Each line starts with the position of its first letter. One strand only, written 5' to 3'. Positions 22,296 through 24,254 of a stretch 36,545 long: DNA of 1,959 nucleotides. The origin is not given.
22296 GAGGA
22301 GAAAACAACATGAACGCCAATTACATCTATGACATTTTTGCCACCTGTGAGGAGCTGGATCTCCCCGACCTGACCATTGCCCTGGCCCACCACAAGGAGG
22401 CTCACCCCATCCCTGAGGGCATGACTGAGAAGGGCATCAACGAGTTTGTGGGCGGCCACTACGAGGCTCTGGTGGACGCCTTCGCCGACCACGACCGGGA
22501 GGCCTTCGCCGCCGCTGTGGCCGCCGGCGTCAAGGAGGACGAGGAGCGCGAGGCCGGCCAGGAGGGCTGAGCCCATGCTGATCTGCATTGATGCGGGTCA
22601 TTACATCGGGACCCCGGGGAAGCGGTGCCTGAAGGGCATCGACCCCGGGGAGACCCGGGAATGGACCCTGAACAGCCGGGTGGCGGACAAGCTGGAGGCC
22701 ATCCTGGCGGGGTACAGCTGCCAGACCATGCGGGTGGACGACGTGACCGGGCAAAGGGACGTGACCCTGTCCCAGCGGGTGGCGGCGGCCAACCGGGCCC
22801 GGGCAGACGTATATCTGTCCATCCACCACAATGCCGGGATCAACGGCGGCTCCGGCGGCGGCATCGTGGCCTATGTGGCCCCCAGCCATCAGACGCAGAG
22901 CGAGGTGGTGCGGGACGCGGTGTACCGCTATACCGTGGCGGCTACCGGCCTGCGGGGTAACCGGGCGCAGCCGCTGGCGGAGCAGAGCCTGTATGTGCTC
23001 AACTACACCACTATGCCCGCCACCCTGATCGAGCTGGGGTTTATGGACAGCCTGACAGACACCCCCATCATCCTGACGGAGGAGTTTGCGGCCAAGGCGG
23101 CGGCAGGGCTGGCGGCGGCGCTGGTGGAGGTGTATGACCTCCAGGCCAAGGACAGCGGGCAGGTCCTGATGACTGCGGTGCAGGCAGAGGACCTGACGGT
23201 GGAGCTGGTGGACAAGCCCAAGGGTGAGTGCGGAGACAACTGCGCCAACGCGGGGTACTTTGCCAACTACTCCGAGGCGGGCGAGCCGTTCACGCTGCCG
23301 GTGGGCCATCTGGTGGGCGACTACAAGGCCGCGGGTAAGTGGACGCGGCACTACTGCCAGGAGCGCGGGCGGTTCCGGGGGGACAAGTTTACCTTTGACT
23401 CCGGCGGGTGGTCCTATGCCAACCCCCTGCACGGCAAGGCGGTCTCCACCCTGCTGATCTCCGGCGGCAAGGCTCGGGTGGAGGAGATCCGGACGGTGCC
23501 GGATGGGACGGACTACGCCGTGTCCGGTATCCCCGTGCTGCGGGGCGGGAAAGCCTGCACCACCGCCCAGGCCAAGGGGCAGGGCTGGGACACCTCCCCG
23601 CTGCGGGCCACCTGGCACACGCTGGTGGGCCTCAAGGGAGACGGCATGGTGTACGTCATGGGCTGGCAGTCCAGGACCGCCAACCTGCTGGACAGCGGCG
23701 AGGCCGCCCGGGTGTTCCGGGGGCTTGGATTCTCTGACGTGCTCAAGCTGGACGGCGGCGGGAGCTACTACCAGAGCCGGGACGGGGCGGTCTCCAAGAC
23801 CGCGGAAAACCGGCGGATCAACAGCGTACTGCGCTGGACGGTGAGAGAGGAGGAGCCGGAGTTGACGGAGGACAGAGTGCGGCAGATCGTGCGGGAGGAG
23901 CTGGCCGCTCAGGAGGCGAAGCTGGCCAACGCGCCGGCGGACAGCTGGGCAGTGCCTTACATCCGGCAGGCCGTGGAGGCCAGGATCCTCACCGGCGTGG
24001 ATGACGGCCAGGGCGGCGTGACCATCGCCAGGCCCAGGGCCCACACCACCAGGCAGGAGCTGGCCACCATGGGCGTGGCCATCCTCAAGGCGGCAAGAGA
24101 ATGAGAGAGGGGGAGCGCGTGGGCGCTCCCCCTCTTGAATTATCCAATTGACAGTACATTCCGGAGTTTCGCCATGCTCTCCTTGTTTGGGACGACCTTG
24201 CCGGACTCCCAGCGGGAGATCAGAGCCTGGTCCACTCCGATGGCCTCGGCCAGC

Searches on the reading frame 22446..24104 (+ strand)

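Call 84: search_protein_families(library=pfam, proteins=[window:22446-24104:+], max_evalue=0.00001)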
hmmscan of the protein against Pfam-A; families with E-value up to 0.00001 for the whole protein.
window:22446-24104:+ (552 aa): 2 families
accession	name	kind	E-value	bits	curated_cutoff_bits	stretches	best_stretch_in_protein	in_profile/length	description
PF01520.23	Amidase_3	-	1.5e-27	97.2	27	1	46-226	1-172/174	N-acetylmuramoyl-L-alanine amidase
PF09992.14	NAGPA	-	4.4e-06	27.4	25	1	339-443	46-144/169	Phosphodiester glycosidase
